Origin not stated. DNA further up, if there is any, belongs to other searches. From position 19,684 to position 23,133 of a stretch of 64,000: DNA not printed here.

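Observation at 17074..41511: Single 24.4-kb ORF encoding an 8,145-aa mosaic giant protein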

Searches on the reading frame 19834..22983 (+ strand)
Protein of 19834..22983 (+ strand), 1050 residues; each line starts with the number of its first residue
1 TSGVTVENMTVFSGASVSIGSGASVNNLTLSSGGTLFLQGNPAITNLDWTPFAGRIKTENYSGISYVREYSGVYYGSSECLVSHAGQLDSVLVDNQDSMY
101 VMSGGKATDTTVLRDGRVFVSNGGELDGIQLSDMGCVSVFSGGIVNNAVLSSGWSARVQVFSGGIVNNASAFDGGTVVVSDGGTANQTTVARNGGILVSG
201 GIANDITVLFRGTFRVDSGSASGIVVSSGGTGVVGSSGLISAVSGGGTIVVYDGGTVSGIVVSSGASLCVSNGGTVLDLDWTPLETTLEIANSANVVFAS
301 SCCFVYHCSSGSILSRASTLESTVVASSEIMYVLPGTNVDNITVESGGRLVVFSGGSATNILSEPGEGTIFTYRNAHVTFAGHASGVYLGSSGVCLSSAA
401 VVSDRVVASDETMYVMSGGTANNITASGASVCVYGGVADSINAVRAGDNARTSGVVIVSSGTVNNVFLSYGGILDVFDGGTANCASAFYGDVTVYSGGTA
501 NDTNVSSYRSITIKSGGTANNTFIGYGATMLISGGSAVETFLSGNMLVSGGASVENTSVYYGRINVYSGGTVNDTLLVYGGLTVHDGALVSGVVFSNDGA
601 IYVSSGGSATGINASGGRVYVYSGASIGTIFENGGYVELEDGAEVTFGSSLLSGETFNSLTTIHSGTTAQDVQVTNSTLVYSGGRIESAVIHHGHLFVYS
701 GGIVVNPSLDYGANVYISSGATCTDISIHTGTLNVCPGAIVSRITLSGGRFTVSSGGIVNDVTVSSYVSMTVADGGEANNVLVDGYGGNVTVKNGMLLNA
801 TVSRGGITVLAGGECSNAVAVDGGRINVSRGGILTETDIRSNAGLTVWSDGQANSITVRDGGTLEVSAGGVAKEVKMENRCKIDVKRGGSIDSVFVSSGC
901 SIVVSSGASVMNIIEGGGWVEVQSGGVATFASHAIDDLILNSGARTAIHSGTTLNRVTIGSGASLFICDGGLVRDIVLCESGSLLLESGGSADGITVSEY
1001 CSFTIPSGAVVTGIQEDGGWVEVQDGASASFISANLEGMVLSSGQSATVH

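Call 5: search_protein_families(library=pfam, proteins=[window:19834-22983:+], max_evalue=0.01)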
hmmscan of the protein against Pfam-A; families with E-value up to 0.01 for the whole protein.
window:19834-22983:+ (1050 aa): 1 family
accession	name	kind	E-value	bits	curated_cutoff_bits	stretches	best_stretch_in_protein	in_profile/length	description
PF16168.11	AIDA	-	2.8e-19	69.4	27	2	86-132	14-60/63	Adhesin of bacterial autotransporter system, probable stalk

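Call 17: search_protein_families(library=ncbifam, proteins=[window:19834-22983:+], max_evalue=0.01)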
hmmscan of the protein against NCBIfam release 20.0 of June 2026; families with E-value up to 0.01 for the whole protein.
window:19834-22983:+ (1050 aa): 5 families
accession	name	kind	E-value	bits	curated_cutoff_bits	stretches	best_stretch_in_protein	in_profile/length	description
NF033176.1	auto_AIDA-I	exception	7e-48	162.9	1200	2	548-1048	184-675/1287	autotransporter adhesin AIDA-I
TIGR04415.1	O_hepto_targRPT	repeat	4.9e-38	128.9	30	6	97-124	11-38/38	strand-loop-strand repeat protein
NF033177.1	auto_Ag43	equivalog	8e-33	113.6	1200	5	490-837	154-492/948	Ag43/Cah family autotransporter adhesin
NF007409.0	PRK09945.1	equivalog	1.5e-13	50.2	830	3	542-701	29-184/418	hypothetical protein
NF040482.1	auto_BafA_Cterm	equivalog_domain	2.9e-06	26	700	1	99-178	50-128/643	BafA family autotransporter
